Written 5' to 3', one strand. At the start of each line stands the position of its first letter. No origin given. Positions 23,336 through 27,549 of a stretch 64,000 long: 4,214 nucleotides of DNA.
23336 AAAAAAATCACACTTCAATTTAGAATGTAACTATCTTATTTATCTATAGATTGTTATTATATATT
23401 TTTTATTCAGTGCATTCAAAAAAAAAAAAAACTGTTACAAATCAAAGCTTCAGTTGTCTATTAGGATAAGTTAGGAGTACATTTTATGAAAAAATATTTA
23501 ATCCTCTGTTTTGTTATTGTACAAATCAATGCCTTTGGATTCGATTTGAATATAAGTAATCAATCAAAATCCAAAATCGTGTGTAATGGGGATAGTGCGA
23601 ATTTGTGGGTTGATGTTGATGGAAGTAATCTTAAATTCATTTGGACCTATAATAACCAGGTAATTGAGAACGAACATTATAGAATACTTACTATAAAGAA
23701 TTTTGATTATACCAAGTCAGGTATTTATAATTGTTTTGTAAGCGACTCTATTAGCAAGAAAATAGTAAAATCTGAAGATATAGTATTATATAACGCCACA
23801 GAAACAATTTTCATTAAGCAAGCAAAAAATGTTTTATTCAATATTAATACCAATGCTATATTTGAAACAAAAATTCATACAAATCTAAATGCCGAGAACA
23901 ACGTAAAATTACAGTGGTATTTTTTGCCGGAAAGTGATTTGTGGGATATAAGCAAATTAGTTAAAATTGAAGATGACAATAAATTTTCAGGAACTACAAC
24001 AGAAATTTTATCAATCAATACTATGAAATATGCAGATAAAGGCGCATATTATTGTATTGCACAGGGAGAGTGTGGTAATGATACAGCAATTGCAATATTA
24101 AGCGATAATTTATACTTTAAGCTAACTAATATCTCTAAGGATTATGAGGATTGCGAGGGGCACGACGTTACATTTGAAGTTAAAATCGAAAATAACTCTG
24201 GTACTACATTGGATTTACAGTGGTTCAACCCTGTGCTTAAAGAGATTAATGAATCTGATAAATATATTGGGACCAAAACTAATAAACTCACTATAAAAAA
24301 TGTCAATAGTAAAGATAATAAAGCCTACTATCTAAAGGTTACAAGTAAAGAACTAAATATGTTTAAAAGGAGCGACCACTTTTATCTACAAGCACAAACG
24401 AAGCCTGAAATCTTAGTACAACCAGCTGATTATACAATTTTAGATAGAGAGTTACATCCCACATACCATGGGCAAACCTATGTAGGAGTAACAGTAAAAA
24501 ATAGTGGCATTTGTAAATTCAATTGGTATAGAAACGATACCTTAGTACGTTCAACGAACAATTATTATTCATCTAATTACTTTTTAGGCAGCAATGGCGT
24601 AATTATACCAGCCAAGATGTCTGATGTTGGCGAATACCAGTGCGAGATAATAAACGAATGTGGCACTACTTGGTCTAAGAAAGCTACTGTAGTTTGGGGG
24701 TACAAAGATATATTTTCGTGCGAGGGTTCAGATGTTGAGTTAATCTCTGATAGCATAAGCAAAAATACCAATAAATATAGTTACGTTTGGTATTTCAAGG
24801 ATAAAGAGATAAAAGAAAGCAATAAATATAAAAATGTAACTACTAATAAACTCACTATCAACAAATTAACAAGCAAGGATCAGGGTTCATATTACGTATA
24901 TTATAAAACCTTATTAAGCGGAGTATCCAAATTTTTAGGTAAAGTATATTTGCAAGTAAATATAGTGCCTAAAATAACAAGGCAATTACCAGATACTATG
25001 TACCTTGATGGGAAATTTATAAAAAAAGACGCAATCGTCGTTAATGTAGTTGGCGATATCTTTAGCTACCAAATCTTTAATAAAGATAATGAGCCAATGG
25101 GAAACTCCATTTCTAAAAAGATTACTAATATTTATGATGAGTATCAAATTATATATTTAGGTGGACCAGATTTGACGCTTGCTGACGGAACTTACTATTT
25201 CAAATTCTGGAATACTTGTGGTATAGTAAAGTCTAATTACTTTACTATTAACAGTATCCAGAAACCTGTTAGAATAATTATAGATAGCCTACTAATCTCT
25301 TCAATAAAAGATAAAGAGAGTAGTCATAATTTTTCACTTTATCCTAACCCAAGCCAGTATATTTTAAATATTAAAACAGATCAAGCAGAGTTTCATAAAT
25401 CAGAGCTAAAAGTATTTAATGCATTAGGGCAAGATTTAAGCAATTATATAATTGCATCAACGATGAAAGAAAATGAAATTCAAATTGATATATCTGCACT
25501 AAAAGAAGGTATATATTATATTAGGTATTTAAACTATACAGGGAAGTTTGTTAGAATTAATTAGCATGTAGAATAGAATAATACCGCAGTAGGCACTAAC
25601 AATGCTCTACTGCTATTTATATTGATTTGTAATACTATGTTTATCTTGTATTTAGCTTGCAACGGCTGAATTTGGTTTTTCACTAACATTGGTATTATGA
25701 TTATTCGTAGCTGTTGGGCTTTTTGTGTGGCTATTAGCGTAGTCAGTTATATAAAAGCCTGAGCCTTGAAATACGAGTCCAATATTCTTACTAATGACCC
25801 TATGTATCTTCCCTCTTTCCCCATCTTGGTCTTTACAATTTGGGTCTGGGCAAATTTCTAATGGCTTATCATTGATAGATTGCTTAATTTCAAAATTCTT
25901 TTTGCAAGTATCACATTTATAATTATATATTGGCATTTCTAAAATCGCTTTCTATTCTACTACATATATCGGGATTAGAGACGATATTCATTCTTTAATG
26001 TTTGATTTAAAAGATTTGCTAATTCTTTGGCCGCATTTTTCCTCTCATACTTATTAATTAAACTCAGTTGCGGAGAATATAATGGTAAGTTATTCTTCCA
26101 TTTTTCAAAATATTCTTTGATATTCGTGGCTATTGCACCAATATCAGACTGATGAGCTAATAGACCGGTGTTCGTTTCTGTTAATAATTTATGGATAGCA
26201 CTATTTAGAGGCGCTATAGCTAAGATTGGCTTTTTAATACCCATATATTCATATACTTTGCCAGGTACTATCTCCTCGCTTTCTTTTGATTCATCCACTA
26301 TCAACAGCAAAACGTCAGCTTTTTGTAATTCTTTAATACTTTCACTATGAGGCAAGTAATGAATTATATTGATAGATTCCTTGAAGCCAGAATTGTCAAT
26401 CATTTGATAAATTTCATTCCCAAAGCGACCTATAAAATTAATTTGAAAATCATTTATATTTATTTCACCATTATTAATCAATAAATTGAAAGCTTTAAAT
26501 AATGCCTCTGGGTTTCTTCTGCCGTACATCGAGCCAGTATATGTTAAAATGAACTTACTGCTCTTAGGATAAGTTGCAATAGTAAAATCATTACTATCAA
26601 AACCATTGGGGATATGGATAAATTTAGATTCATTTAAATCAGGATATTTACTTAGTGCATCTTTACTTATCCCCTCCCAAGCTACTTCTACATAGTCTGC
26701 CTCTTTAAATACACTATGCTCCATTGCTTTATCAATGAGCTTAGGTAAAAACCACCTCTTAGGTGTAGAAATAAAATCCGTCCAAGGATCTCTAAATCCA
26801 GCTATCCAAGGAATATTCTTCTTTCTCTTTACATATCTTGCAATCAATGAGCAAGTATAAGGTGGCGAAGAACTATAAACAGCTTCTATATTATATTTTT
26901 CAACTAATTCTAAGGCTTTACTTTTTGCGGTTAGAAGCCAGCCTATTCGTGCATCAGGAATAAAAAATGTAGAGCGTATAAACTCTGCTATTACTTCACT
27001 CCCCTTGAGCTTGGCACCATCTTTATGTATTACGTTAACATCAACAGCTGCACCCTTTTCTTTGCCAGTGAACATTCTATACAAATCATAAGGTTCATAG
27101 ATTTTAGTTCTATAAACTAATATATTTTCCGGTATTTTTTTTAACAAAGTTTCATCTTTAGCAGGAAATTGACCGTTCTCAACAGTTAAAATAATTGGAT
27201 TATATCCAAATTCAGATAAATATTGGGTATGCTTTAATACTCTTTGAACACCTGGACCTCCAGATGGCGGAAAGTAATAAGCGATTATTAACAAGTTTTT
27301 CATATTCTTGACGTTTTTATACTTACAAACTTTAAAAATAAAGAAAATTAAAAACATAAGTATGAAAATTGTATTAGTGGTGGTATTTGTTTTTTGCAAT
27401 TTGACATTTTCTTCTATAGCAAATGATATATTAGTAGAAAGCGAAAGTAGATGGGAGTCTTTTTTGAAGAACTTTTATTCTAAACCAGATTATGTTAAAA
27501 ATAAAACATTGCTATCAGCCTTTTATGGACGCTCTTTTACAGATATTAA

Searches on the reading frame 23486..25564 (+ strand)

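Call 8: search_protein_families(library=pfam, proteins=[window:23486-25564:+], max_evalue=0.00001)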
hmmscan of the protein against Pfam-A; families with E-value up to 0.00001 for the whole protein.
window:23486-25564:+ (692 aa): 6 families
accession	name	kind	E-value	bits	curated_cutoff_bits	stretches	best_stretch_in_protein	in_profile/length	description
PF07679.22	I-set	-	2.2e-23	82.5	23.7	0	214-287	4-77/90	Immunoglobulin I-set domain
PF13927.12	Ig_3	-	5.7e-21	75.3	30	0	23-86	4-77/78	Immunoglobulin domain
PF18962.6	Por_Secre_tail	-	5.3e-11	43.1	27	1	618-685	1-66/75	Secretion system C-terminal sorting domain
PF13895.12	Ig_2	-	2.9e-10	40.7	27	0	27-87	6-65/79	Immunoglobulin domain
PF00047.31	ig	-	2e-08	34.8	21.8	0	427-470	20-67/81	Immunoglobulin domain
PF07686.23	V-set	-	2.5e-06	28.1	26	0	132-191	22-91/109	Immunoglobulin V-set domain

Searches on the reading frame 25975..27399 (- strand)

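Call 8: search_protein_families(library=pfam, proteins=[window:25975-27399:-], max_evalue=0.00001)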
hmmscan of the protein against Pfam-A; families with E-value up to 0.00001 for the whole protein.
window:25975-27399:- (474 aa): 3 families
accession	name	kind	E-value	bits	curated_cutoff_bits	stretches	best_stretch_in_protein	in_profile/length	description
PF00534.26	Glycos_transf_1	-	3.4e-09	36.9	26.4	1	280-435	13-160/172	Glycosyl transferases group 1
PF13692.12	Glyco_trans_1_4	-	6.7e-08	33.3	27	1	284-430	3-139/142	Glycosyl transferases group 1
PF13439.12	Glyco_transf_4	-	1.6e-06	28.7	28.5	1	119-269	20-168/170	Glycosyltransferase Family 4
